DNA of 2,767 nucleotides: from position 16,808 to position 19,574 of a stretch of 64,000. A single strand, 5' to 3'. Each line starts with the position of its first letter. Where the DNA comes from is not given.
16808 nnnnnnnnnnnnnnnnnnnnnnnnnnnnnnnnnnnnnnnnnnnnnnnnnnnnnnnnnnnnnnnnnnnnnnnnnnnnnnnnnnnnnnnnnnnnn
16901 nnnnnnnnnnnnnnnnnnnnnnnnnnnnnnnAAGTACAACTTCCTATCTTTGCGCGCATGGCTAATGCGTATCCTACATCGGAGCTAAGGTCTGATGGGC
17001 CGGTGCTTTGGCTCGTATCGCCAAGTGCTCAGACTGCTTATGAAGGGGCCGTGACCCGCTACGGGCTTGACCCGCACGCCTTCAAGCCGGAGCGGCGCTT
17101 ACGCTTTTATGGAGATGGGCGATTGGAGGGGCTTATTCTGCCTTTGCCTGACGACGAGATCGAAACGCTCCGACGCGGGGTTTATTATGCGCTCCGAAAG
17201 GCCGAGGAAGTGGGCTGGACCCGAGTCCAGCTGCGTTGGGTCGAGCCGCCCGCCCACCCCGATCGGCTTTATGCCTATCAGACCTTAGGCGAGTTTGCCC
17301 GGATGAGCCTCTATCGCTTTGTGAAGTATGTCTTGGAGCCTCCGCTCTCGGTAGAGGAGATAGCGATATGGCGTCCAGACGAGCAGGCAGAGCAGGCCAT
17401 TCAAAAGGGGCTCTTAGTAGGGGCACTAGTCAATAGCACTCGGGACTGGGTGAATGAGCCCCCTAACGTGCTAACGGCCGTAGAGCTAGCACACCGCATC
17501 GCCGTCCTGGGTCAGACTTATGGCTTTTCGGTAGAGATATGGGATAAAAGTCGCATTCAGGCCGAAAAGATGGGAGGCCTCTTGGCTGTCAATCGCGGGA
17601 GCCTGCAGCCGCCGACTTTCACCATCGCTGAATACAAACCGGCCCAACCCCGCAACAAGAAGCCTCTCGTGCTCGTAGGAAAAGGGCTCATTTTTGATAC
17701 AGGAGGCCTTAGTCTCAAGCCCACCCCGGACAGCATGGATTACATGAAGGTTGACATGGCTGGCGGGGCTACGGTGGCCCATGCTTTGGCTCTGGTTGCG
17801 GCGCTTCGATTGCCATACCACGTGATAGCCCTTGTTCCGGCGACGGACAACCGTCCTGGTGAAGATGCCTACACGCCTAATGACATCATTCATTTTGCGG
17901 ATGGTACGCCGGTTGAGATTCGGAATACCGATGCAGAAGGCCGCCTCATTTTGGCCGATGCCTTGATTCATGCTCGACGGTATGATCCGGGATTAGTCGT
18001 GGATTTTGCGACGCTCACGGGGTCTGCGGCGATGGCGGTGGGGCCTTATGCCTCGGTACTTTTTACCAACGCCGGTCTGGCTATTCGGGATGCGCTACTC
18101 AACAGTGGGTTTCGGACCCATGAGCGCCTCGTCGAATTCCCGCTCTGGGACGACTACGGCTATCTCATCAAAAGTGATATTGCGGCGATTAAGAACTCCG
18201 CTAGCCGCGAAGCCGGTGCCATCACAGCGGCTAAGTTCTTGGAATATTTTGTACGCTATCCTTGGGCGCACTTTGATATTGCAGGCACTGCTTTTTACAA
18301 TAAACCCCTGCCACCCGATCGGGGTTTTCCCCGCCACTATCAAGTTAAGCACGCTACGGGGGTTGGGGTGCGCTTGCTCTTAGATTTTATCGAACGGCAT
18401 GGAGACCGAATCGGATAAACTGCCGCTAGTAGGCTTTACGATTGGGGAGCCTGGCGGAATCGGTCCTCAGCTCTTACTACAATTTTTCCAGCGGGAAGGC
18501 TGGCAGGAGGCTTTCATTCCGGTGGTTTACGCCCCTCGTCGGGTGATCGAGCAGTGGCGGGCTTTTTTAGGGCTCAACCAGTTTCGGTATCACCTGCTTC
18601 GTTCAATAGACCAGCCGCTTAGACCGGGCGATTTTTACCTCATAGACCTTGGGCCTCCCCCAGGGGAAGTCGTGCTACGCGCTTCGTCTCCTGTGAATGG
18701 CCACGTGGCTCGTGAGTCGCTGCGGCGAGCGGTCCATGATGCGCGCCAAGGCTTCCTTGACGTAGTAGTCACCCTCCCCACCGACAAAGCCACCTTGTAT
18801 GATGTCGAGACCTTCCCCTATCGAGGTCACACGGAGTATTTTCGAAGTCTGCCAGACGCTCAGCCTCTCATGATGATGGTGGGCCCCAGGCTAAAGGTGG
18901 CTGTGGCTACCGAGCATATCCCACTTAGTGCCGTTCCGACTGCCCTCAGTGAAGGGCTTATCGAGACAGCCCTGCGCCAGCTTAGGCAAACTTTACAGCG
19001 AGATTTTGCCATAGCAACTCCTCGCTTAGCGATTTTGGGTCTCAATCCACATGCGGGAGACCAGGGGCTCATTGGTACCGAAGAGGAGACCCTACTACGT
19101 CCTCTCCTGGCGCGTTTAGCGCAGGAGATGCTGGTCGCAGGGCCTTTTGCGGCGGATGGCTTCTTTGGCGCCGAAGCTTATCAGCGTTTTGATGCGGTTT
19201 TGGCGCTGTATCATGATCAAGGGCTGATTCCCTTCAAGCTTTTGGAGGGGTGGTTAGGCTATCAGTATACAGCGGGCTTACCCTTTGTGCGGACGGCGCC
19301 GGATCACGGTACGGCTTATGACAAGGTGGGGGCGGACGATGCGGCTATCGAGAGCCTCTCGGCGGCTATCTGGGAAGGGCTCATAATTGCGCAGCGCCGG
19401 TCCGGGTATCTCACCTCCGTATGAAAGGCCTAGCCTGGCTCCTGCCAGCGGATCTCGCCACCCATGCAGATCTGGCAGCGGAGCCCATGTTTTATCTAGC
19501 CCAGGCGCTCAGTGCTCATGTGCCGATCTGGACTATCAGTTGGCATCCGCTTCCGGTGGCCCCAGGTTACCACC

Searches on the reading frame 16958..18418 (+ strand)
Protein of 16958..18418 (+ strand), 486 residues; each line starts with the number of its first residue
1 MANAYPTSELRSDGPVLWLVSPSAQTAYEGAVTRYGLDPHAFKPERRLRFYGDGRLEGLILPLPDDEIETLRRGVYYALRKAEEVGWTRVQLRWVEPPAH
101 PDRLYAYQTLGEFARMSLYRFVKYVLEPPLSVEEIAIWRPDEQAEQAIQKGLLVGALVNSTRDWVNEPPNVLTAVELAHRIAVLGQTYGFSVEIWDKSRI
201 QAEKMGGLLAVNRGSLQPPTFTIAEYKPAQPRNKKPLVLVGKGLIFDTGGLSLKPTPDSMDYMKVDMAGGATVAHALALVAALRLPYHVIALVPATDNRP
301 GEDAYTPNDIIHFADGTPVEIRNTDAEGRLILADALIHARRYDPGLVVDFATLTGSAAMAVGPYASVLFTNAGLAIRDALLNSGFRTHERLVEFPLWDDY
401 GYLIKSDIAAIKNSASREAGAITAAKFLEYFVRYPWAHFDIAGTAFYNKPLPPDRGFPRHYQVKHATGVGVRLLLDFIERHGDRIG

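Call 3: search_protein_families(library=pfam, proteins=[window:16958-18418:+])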
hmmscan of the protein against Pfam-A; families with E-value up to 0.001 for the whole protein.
window:16958-18418:+ (486 aa): 1 family
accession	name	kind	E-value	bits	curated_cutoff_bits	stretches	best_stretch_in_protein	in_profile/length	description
PF00883.26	Peptidase_M17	-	3.2e-100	335.8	25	1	160-474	2-309/310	Cytosol aminopeptidase family, catalytic domain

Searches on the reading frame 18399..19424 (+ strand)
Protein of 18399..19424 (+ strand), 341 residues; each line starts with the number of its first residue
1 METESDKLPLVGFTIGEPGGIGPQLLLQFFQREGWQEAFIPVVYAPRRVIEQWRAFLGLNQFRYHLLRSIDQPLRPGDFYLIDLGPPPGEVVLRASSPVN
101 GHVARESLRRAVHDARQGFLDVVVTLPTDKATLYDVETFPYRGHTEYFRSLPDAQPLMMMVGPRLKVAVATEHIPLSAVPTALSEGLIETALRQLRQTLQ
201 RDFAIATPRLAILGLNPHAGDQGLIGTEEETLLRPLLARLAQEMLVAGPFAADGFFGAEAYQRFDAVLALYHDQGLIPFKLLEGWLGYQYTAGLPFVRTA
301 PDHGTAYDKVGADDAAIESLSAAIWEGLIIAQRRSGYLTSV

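Call 3: search_protein_families(library=pfam, proteins=[window:18399-19424:+])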
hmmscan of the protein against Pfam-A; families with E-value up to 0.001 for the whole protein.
window:18399-19424:+ (341 aa): 1 family
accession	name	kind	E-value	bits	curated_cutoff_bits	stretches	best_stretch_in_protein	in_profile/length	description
PF04166.17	PdxA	-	9.2e-82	275.1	27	1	40-324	4-283/286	Pyridoxal phosphate biosynthetic protein PdxA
